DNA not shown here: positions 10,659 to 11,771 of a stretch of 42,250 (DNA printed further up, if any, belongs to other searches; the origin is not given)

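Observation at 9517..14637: FAAL / CMAS methyltransferase / ACP / soluble di-iron acyl-ACP desaturase / ketosynthase: a mycolate-tailoring-like enzyme set packed as one cassette in a myxobacterium-like genome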

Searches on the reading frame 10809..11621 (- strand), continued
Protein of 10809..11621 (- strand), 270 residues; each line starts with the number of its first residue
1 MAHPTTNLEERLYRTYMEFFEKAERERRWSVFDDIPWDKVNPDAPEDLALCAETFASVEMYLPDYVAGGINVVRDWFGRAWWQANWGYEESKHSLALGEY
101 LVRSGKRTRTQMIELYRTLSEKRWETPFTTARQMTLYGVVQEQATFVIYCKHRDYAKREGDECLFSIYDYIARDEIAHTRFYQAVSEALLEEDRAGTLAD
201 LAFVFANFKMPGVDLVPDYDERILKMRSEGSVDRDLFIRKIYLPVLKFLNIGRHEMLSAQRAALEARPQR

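Call 17: search_protein_families(library=pfam, proteins=[L045:3926-5326:+, L045:5781-6653:+, L045:10909-11955:+, L045:11994-12980:+, L045:13002-14006:+, L045:14267-15166:+, L045:15172-15717:+, L045:15728-17029:+, L045:17112-19043:+, L045:19040-20182:+], max_evalue=0.001)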
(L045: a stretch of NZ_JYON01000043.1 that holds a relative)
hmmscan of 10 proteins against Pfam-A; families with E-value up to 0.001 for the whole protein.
L045:3926-5326:+ (466 aa): 3 families
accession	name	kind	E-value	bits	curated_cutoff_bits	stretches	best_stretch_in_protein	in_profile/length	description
PF01266.30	DAO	-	6.4e-06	26.4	27.9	0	16-96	2-85/353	FAD dependent oxidoreductase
PF01494.25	FAD_binding_3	-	1.7e-05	24.7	22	0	16-69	4-56/349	FAD binding domain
PF04820.20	Trp_halogenase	-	0.0004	19.8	21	0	17-52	3-42/458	Tryptophan halogenase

L045:5781-6653:+ (290 aa): 1 family
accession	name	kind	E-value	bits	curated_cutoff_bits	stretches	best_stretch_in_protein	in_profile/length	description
PF03400.19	DDE_Tnp_IS1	-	4.6e-17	63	24.1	1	157-282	6-126/131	IS1 transposase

L045:10909-11955:+ (348 aa): 1 family
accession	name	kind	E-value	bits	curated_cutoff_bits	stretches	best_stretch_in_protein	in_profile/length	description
PF00487.30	FA_desaturase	-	2.4e-29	103.3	29.7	1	73-299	5-241/253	Fatty acid desaturase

L045:11994-12980:+ (328 aa): 5 families
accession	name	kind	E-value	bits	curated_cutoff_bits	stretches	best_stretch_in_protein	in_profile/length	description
PF01370.27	Epimerase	-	4.2e-17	62.8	20.9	1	9-224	1-240/240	NAD dependent epimerase/dehydratase family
PF13460.12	NAD_binding_10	-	1.9e-13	51.1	27.2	1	13-164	1-146/184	NAD(P)H-binding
PF05368.20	NmrA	-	1.7e-08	34.9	27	1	8-119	4-106/298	NmrA-like family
PF01073.25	3Beta_HSD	-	2.3e-06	27.3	22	1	10-175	1-192/280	3-beta hydroxysteroid dehydrogenase/isomerase family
PF07993.18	NAD_binding_4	-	0.001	18.8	20.1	0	129-166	171-209/258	Male sterility protein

L045:13002-14006:+ (334 aa): 1 family
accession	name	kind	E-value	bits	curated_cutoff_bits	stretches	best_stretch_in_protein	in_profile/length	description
PF00487.30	FA_desaturase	-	4.4e-27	95.9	29.7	1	58-287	5-241/253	Fatty acid desaturase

L045:14267-15166:+ (299 aa): 3 families
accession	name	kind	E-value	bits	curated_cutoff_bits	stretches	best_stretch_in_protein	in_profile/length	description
PF12697.13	Abhydrolase_6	-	4.4e-09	37.8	26.3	1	36-242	1-191/217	Alpha/beta hydrolase family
PF12146.15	Hydrolase_4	-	7e-08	32.5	27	1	52-121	23-90/239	Serine aminopeptidase, S33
PF00561.26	Abhydrolase_1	-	2.4e-07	31.1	25.8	1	36-119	3-81/245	alpha/beta hydrolase fold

L045:15172-15717:+ (181 aa): 2 families
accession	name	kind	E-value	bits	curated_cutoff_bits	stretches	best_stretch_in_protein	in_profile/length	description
PF13279.12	4HBT_2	-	7.8e-16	59.1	25.5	1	13-149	1-122/122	Thioesterase-like superfamily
PF03061.28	4HBT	-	7.5e-15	55.4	20.6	1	21-97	1-70/79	Thioesterase superfamily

L045:15728-17029:+ (433 aa): 5 families
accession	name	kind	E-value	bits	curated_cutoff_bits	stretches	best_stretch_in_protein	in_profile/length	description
PF13437.12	HlyD_3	-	1.9e-20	74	22.2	1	313-423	2-105/106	HlyD family secretion protein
PF16576.10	HlyD_D23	-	4.5e-20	72.3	30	1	256-390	56-188/214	Barrel-sandwich domain of CusB or HlyD membrane-fusion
PF13533.13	Biotin_lipoyl_2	-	8.3e-06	26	29.8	1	88-115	5-32/32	Biotin-lipoyl like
PF02321.23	OEP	-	0.00053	20.3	22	0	114-199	100-184/187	Outer membrane efflux protein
PF00364.28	Biotin_lipoyl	-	0.00081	19.6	22.1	0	83-114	42-73/73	Biotin-requiring enzyme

L045:17112-19043:+ (643 aa): 7 families
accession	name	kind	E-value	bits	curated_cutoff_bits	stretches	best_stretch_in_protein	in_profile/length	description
PF00005.33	ABC_tran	-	1.4e-59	201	25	2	353-496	2-137/137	ABC transporter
PF13304.12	AAA_21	-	2.3e-20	74.3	27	2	483-525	253-298/304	AAA domain, putative AbiEii toxin, Type IV TA system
PF13732.12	DrrA1-3_C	-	8.7e-09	36.4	27.4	0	214-303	2-79/81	ATP-binding protein DrrA1-3-like, C-terminal domain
PF00004.35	AAA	-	7.4e-05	23.6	21.2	0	36-58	3-25/131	ATPase family associated with various cellular activities (AAA)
PF13604.12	AAA_30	-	0.00012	22.3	27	0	32-70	19-57/191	AAA domain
PF00910.28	RNA_helicase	-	0.00049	21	21.5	0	367-425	3-59/105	RNA helicase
PF13555.12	AAA_29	-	0.00061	19.9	27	0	353-389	13-49/61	P-loop containing region of AAA domain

L045:19040-20182:+ (380 aa): 3 families
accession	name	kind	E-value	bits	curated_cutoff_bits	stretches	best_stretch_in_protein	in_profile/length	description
PF12698.13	ABC2_membrane_3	-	4.8e-37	128.3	31.6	1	22-369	4-345/347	ABC-2 family transporter protein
PF01061.29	ABC2_membrane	-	1.5e-17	64.3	26.9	1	188-342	55-210/211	ABC-2 type transporter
PF12679.13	ABC2_membrane_2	-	5.2e-12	46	27.2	1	8-344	4-245/283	ABC-2 family transporter protein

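Call 18: search_protein_families(library=pfam, proteins=[L055:127-5568:+, L055:10847-11917:+, L055:12244-13074:+, L055:13580-14596:+, L055:14624-15529:+, L055:15662-16144:+, L050:11279-12283:+, L050:12960-14270:+, L050:14329-16317:+, L050:16314-17453:+], max_evalue=0.001)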
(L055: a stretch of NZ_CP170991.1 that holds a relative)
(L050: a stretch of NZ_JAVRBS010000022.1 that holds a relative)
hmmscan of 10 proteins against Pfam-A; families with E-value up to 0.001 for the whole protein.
L055:127-5568:+ (1813 aa): 12 families
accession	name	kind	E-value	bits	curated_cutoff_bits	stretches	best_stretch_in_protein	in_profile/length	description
PF01590.32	GAF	-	2.3e-46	158.1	22.4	3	1086-1251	1-133/133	GAF domain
PF08448.16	PAS_4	-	2.4e-43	147.3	23.1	3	950-1058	2-109/110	PAS fold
PF08447.18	PAS_3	-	1.3e-42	144.4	25.6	2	839-924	2-88/89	PAS fold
PF00072.30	Response_reg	-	3.9e-42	143.3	30.2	2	1591-1715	1-110/111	Response regulator receiver domain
PF13426.13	PAS_9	-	1.2e-34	119.1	27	3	954-1056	2-103/103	PAS domain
PF00989.32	PAS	-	4.1e-33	114.2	22.6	3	944-1054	2-113/113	PAS fold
PF13185.12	GAF_2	-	2.2e-29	102.8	28.6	2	525-670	2-133/136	GAF domain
PF02518.31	HATPase_c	-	4.7e-22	79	26.4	1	1487-1560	35-107/111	Histidine kinase-, DNA gyrase B-, and HSP90-like ATPase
PF00512.31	HisKA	-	2.2e-20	72.9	26.9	1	1280-1346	1-66/66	His Kinase A (phospho-acceptor) domain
PF13188.13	PAS_8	-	3.6e-19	68.4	21.8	1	392-442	2-52/65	PAS domain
PF13492.12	GAF_3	-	9.8e-12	45.8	27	0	234-375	2-128/129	GAF domain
PF13596.12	PAS_10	-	6e-06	27.3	22.1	0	688-800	1-106/106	PAS domain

L055:10847-11917:+ (356 aa): 1 family
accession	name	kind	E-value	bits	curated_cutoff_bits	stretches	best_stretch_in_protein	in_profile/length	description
PF00487.30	FA_desaturase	-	1.4e-29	104.1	29.7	1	88-314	4-240/253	Fatty acid desaturase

L055:12244-13074:+ (276 aa): 1 family
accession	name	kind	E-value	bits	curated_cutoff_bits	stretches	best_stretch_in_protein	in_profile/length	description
PF04116.19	FA_hydroxylase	-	2.1e-23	83.6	31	1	108-250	1-132/132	Fatty acid hydroxylase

L055:13580-14596:+ (338 aa): 3 families
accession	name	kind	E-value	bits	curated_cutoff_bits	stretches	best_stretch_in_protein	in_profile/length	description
PF00107.32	ADH_zinc_N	-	5.9e-17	62.3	31.8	1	163-280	2-116/129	Zinc-binding dehydrogenase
PF08240.17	ADH_N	-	4e-11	43.5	23.5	1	29-120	2-103/104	Alcohol dehydrogenase GroES-like domain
PF13602.12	ADH_zinc_N_2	-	7.9e-10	40.2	27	1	208-336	12-134/134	Zinc-binding dehydrogenase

L055:14624-15529:+ (301 aa): 4 families
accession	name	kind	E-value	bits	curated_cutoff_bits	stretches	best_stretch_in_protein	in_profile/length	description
PF12697.13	Abhydrolase_6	-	1.6e-07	32.7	26.3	1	38-200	1-148/217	Alpha/beta hydrolase family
PF12146.15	Hydrolase_4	-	2.2e-07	30.8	27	1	52-122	22-89/239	Serine aminopeptidase, S33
PF12740.14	PETase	-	2.1e-06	27.8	28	1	36-120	55-136/263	PET hydrolase-like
PF00561.26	Abhydrolase_1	-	6.5e-05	23.2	25.8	1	38-122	3-82/245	alpha/beta hydrolase fold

L055:15662-16144:+ (160 aa): 2 families
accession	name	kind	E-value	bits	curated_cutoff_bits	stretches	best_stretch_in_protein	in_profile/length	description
PF13279.12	4HBT_2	-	3.9e-17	63.3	25.5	1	17-154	1-122/122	Thioesterase-like superfamily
PF03061.28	4HBT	-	6.8e-15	55.6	20.6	1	25-102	1-71/79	Thioesterase superfamily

L050:11279-12283:+ (334 aa): 1 family
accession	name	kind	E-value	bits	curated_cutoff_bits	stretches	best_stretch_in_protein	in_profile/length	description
PF00487.30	FA_desaturase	-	1.1e-30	107.6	29.7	1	63-287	10-241/253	Fatty acid desaturase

L050:12960-14270:+ (436 aa): 2 families
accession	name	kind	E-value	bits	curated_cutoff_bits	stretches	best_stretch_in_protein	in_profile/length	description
PF16576.10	HlyD_D23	-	3.7e-17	62.8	30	1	244-387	54-188/214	Barrel-sandwich domain of CusB or HlyD membrane-fusion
PF13437.12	HlyD_3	-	5.5e-17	62.9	22.2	1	311-391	3-82/106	HlyD family secretion protein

L050:14329-16317:+ (662 aa): 6 families
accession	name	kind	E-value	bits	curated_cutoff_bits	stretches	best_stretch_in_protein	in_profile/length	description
PF00005.33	ABC_tran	-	2.6e-58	196.9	25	2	372-515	2-137/137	ABC transporter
PF13304.12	AAA_21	-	7.8e-21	75.9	27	2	500-544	251-298/304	AAA domain, putative AbiEii toxin, Type IV TA system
PF13732.12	DrrA1-3_C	-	6.3e-11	43.3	27.4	1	239-329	1-79/81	ATP-binding protein DrrA1-3-like, C-terminal domain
PF00004.35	AAA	-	1.2e-05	26.2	21.2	0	386-426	3-43/131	ATPase family associated with various cellular activities (AAA)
PF13604.12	AAA_30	-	0.00012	22.3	27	0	56-99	17-60/191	AAA domain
PF13558.12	SbcC_Walker_B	-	0.00042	21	27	0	503-530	62-89/90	SbcC/RAD50-like, Walker B motif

L050:16314-17453:+ (379 aa): 3 families
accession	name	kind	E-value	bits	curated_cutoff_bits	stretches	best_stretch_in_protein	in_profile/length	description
PF12698.13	ABC2_membrane_3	-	1.8e-35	123.1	31.6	1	24-367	6-344/347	ABC-2 family transporter protein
PF01061.29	ABC2_membrane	-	4.3e-17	62.8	26.9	1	187-341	54-210/211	ABC-2 type transporter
PF12679.13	ABC2_membrane_2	-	1e-10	41.8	27.2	1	7-317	3-209/283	ABC-2 family transporter protein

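Call 23: search_protein_families(library=pfam, proteins=[L033:1210-2769:+, L033:2775-3509:+, L033:3519-5363:+, L033:5391-6467:+, L033:12297-14456:+, L033:14735-16519:-, L015:4545-6245:+, L015:12202-13437:+, L013:12195-12887:+, L013:5450-6775:+], max_evalue=0.001)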
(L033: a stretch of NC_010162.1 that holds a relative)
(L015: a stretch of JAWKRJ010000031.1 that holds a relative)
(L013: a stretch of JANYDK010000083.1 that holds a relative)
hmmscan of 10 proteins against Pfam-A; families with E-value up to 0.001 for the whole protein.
L033:1210-2769:+ (519 aa): 4 families
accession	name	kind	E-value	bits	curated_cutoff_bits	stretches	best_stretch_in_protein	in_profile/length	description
PF00005.33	ABC_tran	-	3e-27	96.4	25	1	146-290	1-137/137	ABC transporter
PF13304.12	AAA_21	-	2.6e-08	34.7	27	0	275-323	251-303/304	AAA domain, putative AbiEii toxin, Type IV TA system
PF02463.25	SMC_N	-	0.00018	21.4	40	0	279-328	158-206/220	RecF/RecN/SMC N terminal domain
PF13175.12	AAA_15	-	0.00064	19.9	32.1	0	158-183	25-50/374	AAA ATPase domain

L033:2775-3509:+ (244 aa): 5 families
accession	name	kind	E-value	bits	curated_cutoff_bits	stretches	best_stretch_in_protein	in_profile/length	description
PF12698.13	ABC2_membrane_3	-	2e-13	50.6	31.6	1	62-203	171-308/347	ABC-2 family transporter protein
PF12679.13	ABC2_membrane_2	-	1.2e-12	48.1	27.2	1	6-178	2-193/283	ABC-2 family transporter protein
PF12730.13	ABC2_membrane_4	-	3.3e-09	37.4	27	1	23-175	15-174/179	ABC-2 family transporter protein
PF01061.29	ABC2_membrane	-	4.1e-08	33.4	26.9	1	5-179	4-172/211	ABC-2 type transporter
PF13346.12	ABC2_membrane_5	-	8.3e-07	29.2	25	1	36-186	20-166/205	ABC-2 family transporter protein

L033:3519-5363:+ (614 aa): 2 families
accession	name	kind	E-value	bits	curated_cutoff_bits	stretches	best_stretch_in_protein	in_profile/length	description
PF09822.16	ABC_transp_aux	-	4.4e-40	138.2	34.7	1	186-474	3-263/288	ABC-type uncharacterized transport system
PF23357.1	DUF7088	-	3e-15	56.7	27.8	1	42-139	3-101/105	Domain of unknown function (DUF7088)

L033:5391-6467:+ (358 aa): 1 family
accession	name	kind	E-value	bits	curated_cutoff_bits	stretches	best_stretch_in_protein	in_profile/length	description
PF14238.11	DUF4340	-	1.1e-36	127.2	25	1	79-268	1-182/183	Domain of unknown function (DUF4340)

L033:12297-14456:+ (719 aa): 3 families
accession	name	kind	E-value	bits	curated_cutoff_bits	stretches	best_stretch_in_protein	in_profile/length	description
PF03190.21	Thioredox_DsbH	-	8e-77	257.2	27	1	8-169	1-162/163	Protein of unknown function, DUF255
PF13899.12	Thioredoxin_7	-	2.2e-09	37.8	27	1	28-118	1-83/83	Thioredoxin-like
PF03663.20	Glyco_hydro_76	-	0.00023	21.2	25.9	1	511-605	87-181/366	Glycosyl hydrolase family 76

L033:14735-16519:- (594 aa): 3 families
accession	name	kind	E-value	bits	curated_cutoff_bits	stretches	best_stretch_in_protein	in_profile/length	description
PF00691.25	OmpA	-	1.7e-23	83.2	27.2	1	471-567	2-98/98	OmpA family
PF02412.23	TSP_3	-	2.6e-07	30.6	25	0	415-438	10-32/36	Thrombospondin type 3 repeat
PF05359.17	DUF748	-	7.9e-05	21.3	50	0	454-511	868-922/1037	Domain of Unknown Function (DUF748)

L015:4545-6245:+ (566 aa): 2 families
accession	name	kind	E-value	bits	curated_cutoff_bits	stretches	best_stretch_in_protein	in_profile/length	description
PF25275.1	Golvesin_C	-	2.6e-28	99.1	31.6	1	439-563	8-131/132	Golvesin C-terminal domain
PF01510.30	Amidase_2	-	4e-23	82.6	26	1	246-382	4-131/131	N-acetylmuramoyl-L-alanine amidase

L015:12202-13437:+ (411 aa): 0 families

L013:12195-12887:+ (230 aa): 1 family
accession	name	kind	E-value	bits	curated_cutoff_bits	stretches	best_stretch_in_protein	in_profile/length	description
PF01902.24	Diphthami_syn_2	-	6.2e-37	127.7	23.2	1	7-205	3-203/219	Diphthamide synthase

L013:5450-6775:+ (441 aa): 5 families
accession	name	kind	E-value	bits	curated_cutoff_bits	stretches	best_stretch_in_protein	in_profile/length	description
PF00069.31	Pkinase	-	9.5e-40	137.1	31.7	1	39-290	1-257/263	Protein kinase domain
PF07714.23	PK_Tyr_Ser-Thr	-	1e-25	91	23.1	1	41-287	3-251/258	Protein tyrosine and serine/threonine kinase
PF00072.30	Response_reg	-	4.6e-17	62.6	30.2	1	320-427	1-104/111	Response regulator receiver domain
PF03109.22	ABC1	-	2.2e-06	27.4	22.9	0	105-184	141-215/244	ABC1 atypical kinase-like domain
PF23198.2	PDE8A_N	-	0.00055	20.3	29.6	1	345-439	36-130/147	PDE8A-like, N-terminal domain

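Call 37: find_homologous_proteins(query=L055:8468-9340:+, max_evalue=1e-10)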
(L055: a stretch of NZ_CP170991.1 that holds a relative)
Query L055:8468-9340:+ (290 aa): 7407 proteins with E <= 1e-10 among 8000 candidates; the best 120 are listed.
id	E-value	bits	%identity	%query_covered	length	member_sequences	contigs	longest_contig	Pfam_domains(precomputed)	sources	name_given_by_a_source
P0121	2.9e-187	639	97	97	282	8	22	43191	PF13489.13,PF02353.27,PF13649.13,PF01728.26,PF08241.19,PF08242.19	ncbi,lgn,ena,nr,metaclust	ncbi:MAG: class I SAM-dependent methyltransferase [Dolichospermum sp. DEX189]|nr:class I SAM-depende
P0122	3.5e-178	609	91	97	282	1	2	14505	PF13489.13,PF02353.27,PF13649.13,PF01728.26,PF08241.19,PF08242.19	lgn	-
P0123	1.1e-175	601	89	99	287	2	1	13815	PF13489.13,PF02353.27,PF13649.13,PF01728.26,PF08241.19,PF08242.19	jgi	jgi:cyclopropane-fatty-acyl-phospholipid synthase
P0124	1.1e-175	601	88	100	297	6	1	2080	PF13489.13,PF02353.27,PF13649.13,PF01728.26,PF08241.19,PF08242.19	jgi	-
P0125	2.9e-175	600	89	97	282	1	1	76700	PF13489.13,PF02353.27,PF13649.13,PF01728.26,PF08241.19,PF08242.19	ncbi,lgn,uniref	ncbi:class I SAM-dependent methyltransferase [Nostoc sp.]|uniref:class I SAM-dependent methyltransfe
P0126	3.9e-175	599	89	97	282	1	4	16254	PF13489.13,PF02353.27,PF13649.13,PF01728.26,PF08241.19,PF08242.19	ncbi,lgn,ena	-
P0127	2.8e-174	597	89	97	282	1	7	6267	PF13489.13,PF02353.27,PF13649.13,PF01728.26,PF08241.19,PF08242.19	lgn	-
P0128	5.9e-172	589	88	97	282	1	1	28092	PF13489.13,PF02353.27,PF13649.13,PF01728.26,PF08241.19,PF08242.19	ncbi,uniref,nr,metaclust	ncbi:class I SAM-dependent methyltransferase [Aliterella atlantica]|uniref:Cyclopropane-fatty-acyl-p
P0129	6.0e-172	589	88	97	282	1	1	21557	PF13489.13,PF02353.27,PF13649.13,PF01728.26,PF08241.19,PF08242.19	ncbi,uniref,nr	ncbi:class I SAM-dependent methyltransferase [Nostoc commune]|uniref:class I SAM-dependent methyltra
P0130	6.1e-171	586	87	97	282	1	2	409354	PF13489.13,PF02353.27,PF13649.13,PF01728.26,PF08241.19,PF08242.19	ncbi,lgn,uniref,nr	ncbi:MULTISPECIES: class I SAM-dependent methyltransferase [unclassified Nostoc]|uniref:class I SAM-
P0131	5.2e-170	582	87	97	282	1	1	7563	PF13489.13,PF02353.27,PF13649.13,PF01728.26,PF08241.19,PF08242.19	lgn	-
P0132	2.2e-168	577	87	97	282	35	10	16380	PF13489.13,PF02353.27,PF13649.13,PF01728.26,PF08241.19,PF08242.19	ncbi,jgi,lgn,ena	jgi:cyclopropane-fatty-acyl-phospholipid synthase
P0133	3.7e-167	573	85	97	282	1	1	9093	PF13489.13,PF02353.27,PF13649.13,PF08241.19,PF08242.19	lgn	-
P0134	7.3e-164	562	83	100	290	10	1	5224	PF13489.13,PF02353.27,PF13649.13,PF01728.26,PF08241.19,PF08242.19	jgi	jgi:cyclopropane-fatty-acyl-phospholipid synthase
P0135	8.4e-163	559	82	97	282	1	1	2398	PF13489.13,PF02353.27,PF13649.13,PF01728.26,PF08241.19,PF08242.19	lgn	-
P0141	2.8e-153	528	76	97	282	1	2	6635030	PF13489.13,PF02353.27,PF13649.13,PF08241.19,PF08242.19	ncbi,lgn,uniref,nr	ncbi:methyltransferase, cyclopropane fatty acid synthase [Nostoc sp. PCC 7524]|uniref:class I SAM-de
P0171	6.4e-137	474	69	97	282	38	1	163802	PF07021.19,PF13489.13,PF02353.27,PF13649.13,PF01728.26,PF08241.19,PF08242.19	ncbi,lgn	ncbi:MAG: class I SAM-dependent methyltransferase [Blastocatellales bacterium]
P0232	2.7e-119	416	61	97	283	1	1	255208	PF07021.19,PF13489.13,PF02353.27,PF13649.13,PF08241.19,PF08242.19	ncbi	ncbi:MAG: class I SAM-dependent methyltransferase [Myxococcota bacterium]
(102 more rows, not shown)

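Call 38: find_encoding_contigs(protein=P0141, flank=10000, max_places=1)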
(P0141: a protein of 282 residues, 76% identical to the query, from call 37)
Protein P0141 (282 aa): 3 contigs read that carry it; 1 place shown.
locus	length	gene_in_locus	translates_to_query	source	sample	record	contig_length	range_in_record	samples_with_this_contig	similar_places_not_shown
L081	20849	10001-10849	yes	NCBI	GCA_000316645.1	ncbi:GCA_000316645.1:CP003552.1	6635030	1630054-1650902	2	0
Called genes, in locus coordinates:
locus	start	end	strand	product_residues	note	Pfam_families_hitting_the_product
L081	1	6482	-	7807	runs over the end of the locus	-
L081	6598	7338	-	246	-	-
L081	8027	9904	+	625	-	PF00501:AMP-binding, PF23024:AMP-dom_DIP2-like, PF24919:Mug62 (weak)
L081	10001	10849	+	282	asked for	PF02353:CMAS, PF13489:Methyltransf_23, PF13649:Methyltransf_25, PF08241:Methyltransf_11 (weak), PF08242:Methyltransf_12 (weak)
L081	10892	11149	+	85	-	PF00550:PP-binding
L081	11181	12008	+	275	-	PF03405:FA_desaturase_2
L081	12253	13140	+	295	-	PF00561:Abhydrolase_1 (weak), PF12146:Hydrolase_4, PF12697:Abhydrolase_6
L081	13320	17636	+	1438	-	PF00109:ketoacyl-synt, PF02801:Ketoacyl-synt_C, PF16197:KAsynt_C_assoc, PF00698:Acyl_transf_1, PF00550:PP-binding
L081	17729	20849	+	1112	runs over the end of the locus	PF13561:adh_short_C2 (faint), PF08659:KR, PF00106:adh_short, PF21089:PKS_DH_N (weak), PF01553:Acyltransferase (weak)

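Call 39: find_encoding_contigs(protein=P0171, flank=8000, max_places=1)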
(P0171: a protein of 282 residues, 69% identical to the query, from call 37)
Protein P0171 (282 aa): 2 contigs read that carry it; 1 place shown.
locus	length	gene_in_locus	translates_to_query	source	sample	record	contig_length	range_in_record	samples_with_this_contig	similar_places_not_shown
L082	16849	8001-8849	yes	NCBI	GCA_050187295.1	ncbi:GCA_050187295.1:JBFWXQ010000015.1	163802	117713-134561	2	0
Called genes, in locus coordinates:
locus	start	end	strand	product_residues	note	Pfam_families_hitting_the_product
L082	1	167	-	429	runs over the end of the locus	PF05977:MFS_3, PF07690:MFS_1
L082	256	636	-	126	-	PF07876:Dabb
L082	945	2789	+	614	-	PF01541:GIY-YIG, PF12826:HHH_2 (faint), PF27096:UvrC_M, PF02151:UVR (weak), PF22920:UvrC_RNaseH, PF08459:UvrC_RNaseH_dom, PF14520:HHH_5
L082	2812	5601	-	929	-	PF03699:UPF0182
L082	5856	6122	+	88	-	-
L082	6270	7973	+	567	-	PF00501:AMP-binding, PF23024:AMP-dom_DIP2-like (weak)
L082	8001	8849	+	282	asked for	PF02353:CMAS, PF01728:FtsJ (weak), PF13489:Methyltransf_23 (weak), PF07021:MetW (weak), PF13649:Methyltransf_25, PF08241:Methyltransf_11, PF08242:Methyltransf_12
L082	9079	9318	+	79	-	PF00550:PP-binding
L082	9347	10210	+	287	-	PF03405:FA_desaturase_2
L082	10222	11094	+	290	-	PF12697:Abhydrolase_6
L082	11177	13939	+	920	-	PF00501:AMP-binding, PF00550:PP-binding, PF01553:Acyltransferase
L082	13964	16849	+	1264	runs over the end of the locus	PF13620:CarboxypepD_reg, PF13715:CarbopepD_reg_2 (weak), PF22904:NOMO1-like_2nd (faint), PF25183:OMP_b-brl_4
